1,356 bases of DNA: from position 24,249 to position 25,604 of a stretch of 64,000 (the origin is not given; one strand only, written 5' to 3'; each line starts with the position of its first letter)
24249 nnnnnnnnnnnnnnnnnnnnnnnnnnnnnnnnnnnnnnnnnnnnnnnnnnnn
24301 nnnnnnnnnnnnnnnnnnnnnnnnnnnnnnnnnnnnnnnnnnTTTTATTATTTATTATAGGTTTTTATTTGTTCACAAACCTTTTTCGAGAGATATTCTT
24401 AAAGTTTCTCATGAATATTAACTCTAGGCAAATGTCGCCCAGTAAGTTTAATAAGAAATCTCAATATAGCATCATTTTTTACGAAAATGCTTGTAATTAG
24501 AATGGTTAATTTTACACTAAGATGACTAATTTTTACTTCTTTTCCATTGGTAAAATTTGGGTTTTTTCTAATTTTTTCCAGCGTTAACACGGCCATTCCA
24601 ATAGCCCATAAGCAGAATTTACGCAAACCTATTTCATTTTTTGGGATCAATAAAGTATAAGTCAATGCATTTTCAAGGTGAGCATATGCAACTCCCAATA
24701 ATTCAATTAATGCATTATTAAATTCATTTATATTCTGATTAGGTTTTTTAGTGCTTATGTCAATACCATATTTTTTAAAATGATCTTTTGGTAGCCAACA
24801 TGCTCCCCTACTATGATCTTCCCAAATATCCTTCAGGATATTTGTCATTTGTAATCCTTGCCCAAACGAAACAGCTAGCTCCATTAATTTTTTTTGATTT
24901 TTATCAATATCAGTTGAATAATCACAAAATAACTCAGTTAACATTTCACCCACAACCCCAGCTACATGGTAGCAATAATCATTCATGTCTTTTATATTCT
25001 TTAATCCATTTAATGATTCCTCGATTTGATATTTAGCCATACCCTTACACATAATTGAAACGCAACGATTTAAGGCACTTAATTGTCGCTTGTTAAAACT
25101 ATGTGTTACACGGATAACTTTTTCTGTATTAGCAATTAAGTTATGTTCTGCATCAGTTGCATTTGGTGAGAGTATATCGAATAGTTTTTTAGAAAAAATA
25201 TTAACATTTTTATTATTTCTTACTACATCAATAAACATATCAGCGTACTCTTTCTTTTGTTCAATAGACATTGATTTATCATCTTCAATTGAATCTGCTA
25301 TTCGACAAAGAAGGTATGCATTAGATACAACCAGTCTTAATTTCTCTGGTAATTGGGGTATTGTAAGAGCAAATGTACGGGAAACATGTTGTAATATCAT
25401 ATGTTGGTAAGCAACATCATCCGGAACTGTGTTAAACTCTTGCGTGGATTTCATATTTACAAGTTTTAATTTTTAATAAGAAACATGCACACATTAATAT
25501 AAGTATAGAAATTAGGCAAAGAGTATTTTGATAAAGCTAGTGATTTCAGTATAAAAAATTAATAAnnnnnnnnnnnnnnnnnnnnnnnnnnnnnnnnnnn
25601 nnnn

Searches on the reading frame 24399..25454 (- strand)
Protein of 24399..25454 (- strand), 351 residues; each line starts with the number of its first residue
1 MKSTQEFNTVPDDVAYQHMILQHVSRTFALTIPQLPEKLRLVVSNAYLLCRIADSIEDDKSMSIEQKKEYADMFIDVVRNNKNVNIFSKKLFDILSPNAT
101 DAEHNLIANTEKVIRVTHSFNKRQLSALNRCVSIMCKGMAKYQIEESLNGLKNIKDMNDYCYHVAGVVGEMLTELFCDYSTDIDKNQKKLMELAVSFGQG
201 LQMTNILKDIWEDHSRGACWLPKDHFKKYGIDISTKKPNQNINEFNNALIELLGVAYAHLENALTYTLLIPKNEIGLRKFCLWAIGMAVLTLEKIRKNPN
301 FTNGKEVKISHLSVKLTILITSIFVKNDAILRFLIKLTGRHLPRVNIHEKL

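Call 5: search_protein_families(library=pfam, proteins=[window:24399-25454:-], max_evalue=0.01)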
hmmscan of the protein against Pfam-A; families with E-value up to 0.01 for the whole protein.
window:24399-25454:- (351 aa): 1 family
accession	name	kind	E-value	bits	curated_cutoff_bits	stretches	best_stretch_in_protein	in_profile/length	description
PF00494.24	SQS_PSY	-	5.6e-53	180.8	26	1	21-310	1-260/263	Squalene/phytoene synthase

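Call 6: search_protein_families(library=ncbifam, proteins=[window:24399-25454:-], max_evalue=0.01)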
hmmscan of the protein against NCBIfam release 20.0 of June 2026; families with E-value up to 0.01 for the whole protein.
window:24399-25454:- (351 aa): 6 families
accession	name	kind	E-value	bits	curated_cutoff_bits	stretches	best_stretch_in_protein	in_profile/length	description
TIGR01559.1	squal_synth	equivalog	1.1e-37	130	286.75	1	18-338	7-313/337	squalene synthase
TIGR03465.1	HpnD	equivalog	7.9e-22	77.6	278.6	1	150-318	103-261/267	presqualene diphosphate synthase HpnD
NF042419.1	Phyto_syn_CrtB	equivalog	3.3e-14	53.1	480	1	150-245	121-209/306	15-cis-phytoene synthase CrtB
TIGR03464.1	HpnC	equivalog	4.2e-13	49.4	250.45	1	35-292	16-239/267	squalene synthase HpnC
NF045686.1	PhytoSynCyanob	equivalog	5.1e-13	48.8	550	1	151-229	130-214/310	15-cis-phytoene synthase CrtB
NF045921.1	PhytnSynCrtBRhod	equivalog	3.2e-11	43.3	500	1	152-257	115-217/307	15-cis-phytoene synthase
